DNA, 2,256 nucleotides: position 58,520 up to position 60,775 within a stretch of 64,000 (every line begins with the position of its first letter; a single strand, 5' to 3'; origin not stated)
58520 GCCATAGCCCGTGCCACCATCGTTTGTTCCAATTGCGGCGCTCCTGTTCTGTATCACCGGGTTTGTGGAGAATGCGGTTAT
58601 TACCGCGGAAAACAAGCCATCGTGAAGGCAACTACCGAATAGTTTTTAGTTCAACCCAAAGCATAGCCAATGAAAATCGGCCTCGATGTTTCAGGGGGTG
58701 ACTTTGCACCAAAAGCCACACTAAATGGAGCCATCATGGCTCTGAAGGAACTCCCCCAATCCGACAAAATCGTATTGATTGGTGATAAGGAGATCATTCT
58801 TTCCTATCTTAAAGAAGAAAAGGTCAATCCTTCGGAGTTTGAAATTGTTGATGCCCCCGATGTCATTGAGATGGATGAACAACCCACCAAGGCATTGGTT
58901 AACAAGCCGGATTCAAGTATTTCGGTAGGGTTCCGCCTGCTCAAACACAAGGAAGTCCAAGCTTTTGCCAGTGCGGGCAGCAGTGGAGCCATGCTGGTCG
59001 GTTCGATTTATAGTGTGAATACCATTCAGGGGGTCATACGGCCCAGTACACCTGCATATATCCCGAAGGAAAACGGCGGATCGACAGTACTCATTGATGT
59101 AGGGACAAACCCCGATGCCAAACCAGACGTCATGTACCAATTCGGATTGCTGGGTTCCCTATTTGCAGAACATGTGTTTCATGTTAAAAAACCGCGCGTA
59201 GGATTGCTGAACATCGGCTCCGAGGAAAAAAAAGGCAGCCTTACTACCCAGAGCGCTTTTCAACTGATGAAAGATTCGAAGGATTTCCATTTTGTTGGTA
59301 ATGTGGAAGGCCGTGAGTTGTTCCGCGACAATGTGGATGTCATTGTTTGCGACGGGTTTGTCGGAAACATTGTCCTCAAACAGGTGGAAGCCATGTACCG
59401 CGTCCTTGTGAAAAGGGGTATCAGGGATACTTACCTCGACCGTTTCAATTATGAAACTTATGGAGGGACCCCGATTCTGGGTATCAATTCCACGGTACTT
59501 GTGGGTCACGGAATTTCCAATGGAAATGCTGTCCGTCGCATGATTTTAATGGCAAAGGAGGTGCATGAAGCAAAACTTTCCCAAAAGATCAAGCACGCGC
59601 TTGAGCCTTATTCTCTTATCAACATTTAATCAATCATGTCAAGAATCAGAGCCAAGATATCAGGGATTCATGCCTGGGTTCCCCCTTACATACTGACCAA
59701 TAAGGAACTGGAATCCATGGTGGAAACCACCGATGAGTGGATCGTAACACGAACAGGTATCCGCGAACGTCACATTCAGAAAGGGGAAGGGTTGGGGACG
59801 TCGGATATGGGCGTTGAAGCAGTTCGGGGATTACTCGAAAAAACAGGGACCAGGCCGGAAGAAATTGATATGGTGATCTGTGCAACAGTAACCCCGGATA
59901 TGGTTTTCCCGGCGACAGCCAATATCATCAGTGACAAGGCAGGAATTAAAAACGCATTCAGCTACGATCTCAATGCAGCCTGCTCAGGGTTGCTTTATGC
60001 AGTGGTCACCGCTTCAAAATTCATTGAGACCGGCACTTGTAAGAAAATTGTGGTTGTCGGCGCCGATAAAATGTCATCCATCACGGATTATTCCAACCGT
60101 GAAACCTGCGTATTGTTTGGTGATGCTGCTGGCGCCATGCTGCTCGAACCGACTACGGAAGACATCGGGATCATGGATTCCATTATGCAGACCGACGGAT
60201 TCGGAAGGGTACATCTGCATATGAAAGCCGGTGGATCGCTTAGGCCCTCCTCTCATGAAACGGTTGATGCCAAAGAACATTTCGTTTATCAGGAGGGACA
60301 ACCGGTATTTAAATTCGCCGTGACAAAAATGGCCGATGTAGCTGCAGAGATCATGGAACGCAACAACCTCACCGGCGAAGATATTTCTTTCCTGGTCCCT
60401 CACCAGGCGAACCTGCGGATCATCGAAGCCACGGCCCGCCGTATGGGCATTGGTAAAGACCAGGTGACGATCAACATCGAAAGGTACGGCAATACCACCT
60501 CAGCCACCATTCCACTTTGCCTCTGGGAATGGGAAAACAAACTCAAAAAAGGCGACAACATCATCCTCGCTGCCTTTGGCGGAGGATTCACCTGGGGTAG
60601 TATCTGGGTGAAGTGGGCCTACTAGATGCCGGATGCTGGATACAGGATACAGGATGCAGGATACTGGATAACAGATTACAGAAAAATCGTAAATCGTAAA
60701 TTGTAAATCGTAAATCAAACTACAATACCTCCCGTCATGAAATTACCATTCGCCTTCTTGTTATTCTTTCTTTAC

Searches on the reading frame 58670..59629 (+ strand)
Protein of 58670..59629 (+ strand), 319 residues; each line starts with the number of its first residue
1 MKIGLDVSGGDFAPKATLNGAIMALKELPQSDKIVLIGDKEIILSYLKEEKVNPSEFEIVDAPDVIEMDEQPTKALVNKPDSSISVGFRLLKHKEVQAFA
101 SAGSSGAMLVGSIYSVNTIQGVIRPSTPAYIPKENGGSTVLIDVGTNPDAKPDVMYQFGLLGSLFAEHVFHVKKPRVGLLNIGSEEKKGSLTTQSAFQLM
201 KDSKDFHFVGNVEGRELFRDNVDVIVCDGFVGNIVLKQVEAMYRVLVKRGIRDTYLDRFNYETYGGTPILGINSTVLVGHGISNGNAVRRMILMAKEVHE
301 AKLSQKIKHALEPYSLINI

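Call 52: search_protein_families(library=pfam, proteins=[window:58670-59629:+], max_evalue=0.00001)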
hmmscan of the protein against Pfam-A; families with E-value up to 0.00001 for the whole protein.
window:58670-59629:+ (319 aa): 1 family
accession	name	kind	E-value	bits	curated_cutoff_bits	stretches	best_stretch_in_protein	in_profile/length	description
PF02504.20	FA_synthesis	-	8.8e-82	275.2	29.1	1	1-247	1-246/324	Fatty acid synthesis protein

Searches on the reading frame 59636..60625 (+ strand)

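Call 52: search_protein_families(library=pfam, proteins=[window:59636-60625:+], max_evalue=0.00001)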
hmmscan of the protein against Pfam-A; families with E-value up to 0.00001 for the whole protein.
window:59636-60625:+ (329 aa): 3 families
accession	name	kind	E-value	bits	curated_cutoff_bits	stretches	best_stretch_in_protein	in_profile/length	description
PF08541.16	ACP_syn_III_C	-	8.6e-33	112.8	26.6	1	240-327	1-90/90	3-Oxoacyl-[acyl-carrier-protein (ACP)] synthase III C terminal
PF08545.16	ACP_syn_III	-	5.6e-29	100.3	24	1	110-188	1-80/80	3-Oxoacyl-[acyl-carrier-protein (ACP)] synthase III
PF00108.29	Thiolase_N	-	1.9e-12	47.5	26.4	1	53-157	21-126/260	Thiolase, N-terminal domain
